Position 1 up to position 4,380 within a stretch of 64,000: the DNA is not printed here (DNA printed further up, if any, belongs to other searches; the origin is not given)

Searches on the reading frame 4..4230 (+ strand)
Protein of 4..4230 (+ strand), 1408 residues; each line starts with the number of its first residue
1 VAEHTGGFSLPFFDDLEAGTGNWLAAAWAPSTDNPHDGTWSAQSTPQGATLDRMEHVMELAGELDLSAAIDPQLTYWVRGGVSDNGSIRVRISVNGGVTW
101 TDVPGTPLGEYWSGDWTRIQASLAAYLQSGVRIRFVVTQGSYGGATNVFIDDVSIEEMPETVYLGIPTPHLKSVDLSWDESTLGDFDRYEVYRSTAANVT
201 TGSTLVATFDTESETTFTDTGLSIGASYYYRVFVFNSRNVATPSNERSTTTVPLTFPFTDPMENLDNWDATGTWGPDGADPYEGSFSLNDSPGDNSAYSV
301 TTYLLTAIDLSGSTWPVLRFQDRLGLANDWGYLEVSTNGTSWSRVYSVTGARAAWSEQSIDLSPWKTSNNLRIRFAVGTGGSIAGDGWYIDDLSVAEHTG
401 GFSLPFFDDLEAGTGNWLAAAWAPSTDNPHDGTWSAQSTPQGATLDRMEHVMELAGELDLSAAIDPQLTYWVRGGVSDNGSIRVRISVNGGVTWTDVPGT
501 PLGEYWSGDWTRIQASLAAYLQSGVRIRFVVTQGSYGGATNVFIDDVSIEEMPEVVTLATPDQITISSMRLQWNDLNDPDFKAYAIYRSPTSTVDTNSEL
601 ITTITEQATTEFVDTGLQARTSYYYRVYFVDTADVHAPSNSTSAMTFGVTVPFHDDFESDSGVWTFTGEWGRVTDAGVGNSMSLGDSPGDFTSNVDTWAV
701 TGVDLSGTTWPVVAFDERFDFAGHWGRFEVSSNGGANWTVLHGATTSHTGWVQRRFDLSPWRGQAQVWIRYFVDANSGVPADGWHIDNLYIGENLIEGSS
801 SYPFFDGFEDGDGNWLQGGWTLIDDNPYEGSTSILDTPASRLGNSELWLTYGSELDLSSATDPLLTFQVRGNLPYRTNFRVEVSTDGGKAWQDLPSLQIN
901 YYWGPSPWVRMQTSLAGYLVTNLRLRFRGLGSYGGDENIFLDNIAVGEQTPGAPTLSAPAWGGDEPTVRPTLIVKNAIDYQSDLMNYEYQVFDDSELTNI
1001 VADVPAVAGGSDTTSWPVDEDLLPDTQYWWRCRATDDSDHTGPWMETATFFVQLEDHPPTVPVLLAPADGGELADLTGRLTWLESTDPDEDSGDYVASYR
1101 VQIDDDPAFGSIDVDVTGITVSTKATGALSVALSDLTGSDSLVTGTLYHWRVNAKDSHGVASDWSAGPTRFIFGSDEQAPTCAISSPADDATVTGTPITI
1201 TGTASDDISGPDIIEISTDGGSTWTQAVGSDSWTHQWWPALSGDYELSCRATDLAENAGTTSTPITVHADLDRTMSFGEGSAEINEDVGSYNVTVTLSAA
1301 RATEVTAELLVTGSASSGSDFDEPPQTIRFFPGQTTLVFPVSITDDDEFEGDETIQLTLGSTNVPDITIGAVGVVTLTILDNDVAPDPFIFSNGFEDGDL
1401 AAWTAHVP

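Call 33: search_protein_families(library=pfam, proteins=[window:4-4230:+], max_evalue=0.00001)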
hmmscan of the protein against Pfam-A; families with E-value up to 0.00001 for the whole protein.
window:4-4230:+ (1408 aa): 7 families
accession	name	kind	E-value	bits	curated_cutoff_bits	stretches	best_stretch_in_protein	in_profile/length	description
PF21471.3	Reelin_subrepeat-B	-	4.7e-19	68.9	27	0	728-792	62-127/127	Reelin subrepeat B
PF25788.1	Ig_Rha78A_N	-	2.5e-13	50.6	27.4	0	1003-1053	52-102/105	Rha78A-like, N-terminal immunoglobulin domain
PF00041.27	fn3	-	2.3e-12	47.4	25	0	173-249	15-83/84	Fibronectin type III domain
PF03160.20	Calx-beta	-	1.1e-11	45.2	27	1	1273-1383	6-119/119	Calx-beta domain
PF20773.4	InhA-like_MAM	-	8e-11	42.2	26.9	0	346-417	114-181/191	Immune inhibitor A-like, MAM domain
PF16655.11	PhoD_N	-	2.4e-09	38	30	0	565-632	25-78/90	PhoD-like phosphatase, N-terminal domain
PF17957.7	Big_7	-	4.5e-09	37.3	24.1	1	1180-1246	1-67/70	Bacterial Ig domain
